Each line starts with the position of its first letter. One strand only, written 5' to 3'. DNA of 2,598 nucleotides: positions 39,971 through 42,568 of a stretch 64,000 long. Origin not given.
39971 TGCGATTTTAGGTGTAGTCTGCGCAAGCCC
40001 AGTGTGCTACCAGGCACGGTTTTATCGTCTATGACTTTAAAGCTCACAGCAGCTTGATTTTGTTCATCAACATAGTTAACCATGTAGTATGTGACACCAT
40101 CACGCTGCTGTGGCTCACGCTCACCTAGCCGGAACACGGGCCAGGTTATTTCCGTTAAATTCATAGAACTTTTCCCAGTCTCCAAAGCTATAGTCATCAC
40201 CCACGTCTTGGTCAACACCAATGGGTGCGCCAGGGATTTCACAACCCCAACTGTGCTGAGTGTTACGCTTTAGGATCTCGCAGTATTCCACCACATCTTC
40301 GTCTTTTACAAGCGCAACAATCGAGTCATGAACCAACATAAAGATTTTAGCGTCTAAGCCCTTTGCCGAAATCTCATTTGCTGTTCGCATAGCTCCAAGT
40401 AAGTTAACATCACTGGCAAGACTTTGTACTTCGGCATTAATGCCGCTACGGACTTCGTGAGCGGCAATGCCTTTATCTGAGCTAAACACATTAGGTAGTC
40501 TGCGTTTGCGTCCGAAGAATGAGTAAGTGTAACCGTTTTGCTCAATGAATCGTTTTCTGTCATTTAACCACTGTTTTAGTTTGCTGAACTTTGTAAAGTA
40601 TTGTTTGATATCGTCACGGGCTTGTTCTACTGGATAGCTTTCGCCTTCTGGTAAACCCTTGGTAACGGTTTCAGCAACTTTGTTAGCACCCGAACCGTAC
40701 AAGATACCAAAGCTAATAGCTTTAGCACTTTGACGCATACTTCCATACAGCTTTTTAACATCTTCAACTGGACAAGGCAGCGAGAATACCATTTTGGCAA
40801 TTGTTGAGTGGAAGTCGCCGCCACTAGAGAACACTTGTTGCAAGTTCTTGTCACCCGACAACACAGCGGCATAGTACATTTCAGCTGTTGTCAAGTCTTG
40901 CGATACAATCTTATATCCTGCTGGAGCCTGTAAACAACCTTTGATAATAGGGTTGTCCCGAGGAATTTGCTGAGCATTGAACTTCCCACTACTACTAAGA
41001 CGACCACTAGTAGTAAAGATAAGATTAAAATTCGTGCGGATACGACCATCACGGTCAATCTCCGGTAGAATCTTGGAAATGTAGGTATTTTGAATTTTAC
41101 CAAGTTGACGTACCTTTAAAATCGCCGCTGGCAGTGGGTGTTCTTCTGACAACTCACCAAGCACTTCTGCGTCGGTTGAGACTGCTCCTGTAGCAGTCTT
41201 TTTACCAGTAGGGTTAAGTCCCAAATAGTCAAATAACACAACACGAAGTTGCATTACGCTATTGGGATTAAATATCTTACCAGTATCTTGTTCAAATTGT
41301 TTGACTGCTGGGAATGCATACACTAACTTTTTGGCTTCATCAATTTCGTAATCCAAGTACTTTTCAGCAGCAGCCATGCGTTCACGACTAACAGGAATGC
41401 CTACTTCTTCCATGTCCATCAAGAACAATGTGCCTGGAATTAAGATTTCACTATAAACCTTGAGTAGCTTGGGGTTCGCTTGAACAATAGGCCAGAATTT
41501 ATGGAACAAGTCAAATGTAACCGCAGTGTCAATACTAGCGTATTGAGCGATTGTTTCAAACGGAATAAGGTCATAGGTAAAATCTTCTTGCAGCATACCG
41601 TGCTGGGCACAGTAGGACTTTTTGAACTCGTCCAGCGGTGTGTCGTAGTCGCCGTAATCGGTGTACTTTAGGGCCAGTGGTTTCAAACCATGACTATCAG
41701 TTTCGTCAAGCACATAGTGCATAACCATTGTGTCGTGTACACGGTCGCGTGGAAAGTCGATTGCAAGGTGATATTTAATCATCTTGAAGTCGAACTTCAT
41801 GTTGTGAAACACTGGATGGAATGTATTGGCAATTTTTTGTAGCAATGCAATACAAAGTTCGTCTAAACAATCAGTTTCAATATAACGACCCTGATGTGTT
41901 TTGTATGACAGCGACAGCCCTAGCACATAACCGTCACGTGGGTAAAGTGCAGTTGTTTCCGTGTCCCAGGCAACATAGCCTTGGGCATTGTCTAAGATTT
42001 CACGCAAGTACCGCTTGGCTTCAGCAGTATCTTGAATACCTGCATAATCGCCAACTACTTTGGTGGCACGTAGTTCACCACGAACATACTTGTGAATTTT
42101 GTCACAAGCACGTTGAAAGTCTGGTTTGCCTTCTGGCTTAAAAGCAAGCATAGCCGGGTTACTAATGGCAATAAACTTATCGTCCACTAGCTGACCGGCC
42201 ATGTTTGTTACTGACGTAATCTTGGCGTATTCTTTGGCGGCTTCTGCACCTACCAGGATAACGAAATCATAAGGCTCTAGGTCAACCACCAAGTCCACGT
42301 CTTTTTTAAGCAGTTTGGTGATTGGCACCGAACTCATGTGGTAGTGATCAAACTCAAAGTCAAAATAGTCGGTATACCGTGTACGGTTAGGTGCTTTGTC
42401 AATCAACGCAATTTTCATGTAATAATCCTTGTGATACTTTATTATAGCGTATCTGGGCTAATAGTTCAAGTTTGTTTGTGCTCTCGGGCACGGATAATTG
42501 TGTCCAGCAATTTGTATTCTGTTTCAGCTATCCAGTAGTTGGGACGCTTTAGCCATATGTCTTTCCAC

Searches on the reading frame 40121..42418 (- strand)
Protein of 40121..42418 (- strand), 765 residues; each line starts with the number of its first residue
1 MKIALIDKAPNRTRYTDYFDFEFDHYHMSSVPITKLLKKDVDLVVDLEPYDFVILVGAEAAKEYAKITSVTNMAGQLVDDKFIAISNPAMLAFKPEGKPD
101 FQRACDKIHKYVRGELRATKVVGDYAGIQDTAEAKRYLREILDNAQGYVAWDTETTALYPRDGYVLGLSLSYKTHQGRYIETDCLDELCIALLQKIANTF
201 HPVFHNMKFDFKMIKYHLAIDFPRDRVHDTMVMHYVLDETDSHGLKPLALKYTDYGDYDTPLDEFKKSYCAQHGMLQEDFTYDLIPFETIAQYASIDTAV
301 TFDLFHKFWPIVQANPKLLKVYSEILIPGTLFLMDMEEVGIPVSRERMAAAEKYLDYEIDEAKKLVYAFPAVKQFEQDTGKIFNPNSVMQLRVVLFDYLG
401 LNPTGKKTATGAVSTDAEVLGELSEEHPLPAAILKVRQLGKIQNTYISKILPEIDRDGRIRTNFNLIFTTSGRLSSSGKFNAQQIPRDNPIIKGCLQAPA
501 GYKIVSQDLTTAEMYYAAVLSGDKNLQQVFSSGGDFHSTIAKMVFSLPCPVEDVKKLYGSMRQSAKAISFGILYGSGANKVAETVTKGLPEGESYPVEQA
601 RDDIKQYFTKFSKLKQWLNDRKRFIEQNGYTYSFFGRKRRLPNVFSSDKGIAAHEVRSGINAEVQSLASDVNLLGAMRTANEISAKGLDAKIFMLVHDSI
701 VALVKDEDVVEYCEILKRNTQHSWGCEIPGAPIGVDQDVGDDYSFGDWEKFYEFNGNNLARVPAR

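Call 54: search_dna_similar(query=window:40121-42418:-, collection=phages, mode=protein, max_rows=15, max_evalue=1e-10)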
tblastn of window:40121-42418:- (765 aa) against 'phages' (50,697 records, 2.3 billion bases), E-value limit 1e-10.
Records with a match: 3813; places in all: 3817; records where one place covers at least 80% of the query: 1163.
Best place of each record, by identity: <60% 3813.
By first word of the organism name: Mycobacterium 638; Vibrio 578; Salmonella 332; Microbacterium 314; Staphylococcus 310; Bacillus 223; Escherichia 207; Pseudomonas 133; Gordonia 113; Klebsiella 109; and 87 more.
By host as written in the record: - 599; Mycobacterium smegmatis mc2 155 452; Microbacterium foliorum NRRL B-24224 137; Microbacterium foliorum NRRL B-24224 SEA 131; Staphylococcus aureus 103; Mycobacterium smegmatis mc#155 88; Escherichia coli 71; Listeria monocytogenes 55; and 665 more.
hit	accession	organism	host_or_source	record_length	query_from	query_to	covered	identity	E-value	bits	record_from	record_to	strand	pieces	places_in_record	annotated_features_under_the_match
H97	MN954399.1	Vibrio phage VPT02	Vibrio parahaemolyticus ATCC 33844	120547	1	754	99%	50.5%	0e+0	721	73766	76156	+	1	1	DNA polymerase I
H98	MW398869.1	Vibrio phage VPG01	Vibrio parahaemolyticus FORC023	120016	1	754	99%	50.5%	0e+0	721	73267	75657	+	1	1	DNA polymerase I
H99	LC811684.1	Vibrio phage VF16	Vibrio parahaemolyticus NBRC 12711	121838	1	754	99%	50.4%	0e+0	719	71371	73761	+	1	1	DNA polymerase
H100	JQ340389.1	Vibrio phage pVp-1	Vibrio parahaemolyticus ATCC 33844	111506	1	754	99%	50.3%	0e+0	717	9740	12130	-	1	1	DNA polymerase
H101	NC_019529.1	Vibrio phage pVp-1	Vibrio parahaemolyticus ATCC 33844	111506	1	754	99%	50.3%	0e+0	717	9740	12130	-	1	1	DNA polymerase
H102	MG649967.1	Vibrio phage Thalassa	Vibrio harveyi BAA-1116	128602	1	754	99%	50.1%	0e+0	715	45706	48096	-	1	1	DNA polymerase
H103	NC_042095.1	Vibrio phage Thalassa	Vibrio harveyi BAA-1116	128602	1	754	99%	50.1%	0e+0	715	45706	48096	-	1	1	DNA polymerase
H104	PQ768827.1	Vibrio phage Hades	Vibrio campbellii BB120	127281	1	754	99%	50.1%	0e+0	713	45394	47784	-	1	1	DNA polymerase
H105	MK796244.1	Vibrio phage Achelous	Vibrio campbellii BB120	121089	1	754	99%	50.0%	0e+0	710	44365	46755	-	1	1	DNA polymerase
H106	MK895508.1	Vibrio phage Brizo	Vibrio campbellii ATCC BAA-1116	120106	1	754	99%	50.0%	0e+0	710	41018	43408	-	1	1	41: DNA polymerase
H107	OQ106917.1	Vibrio phage IW18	Vibrio harveyi BAA-1116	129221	1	754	99%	50.0%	0e+0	710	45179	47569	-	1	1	DNA polymerase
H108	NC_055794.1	Vibrio phage Achelous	Vibrio campbellii BB120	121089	1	754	99%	50.0%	0e+0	710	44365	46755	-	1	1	DNA polymerase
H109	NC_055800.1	Vibrio phage Brizo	Vibrio campbellii ATCC BAA-1116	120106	1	754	99%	50.0%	0e+0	710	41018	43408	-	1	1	41: DNA polymerase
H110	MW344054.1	Vibrio phage Gary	Vibrio harveyi BAA-1116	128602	1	754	99%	49.9%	0e+0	711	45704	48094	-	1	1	DNA polymerase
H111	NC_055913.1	Vibrio phage Gary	Vibrio harveyi BAA-1116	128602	1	754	99%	49.9%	0e+0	711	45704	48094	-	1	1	DNA polymerase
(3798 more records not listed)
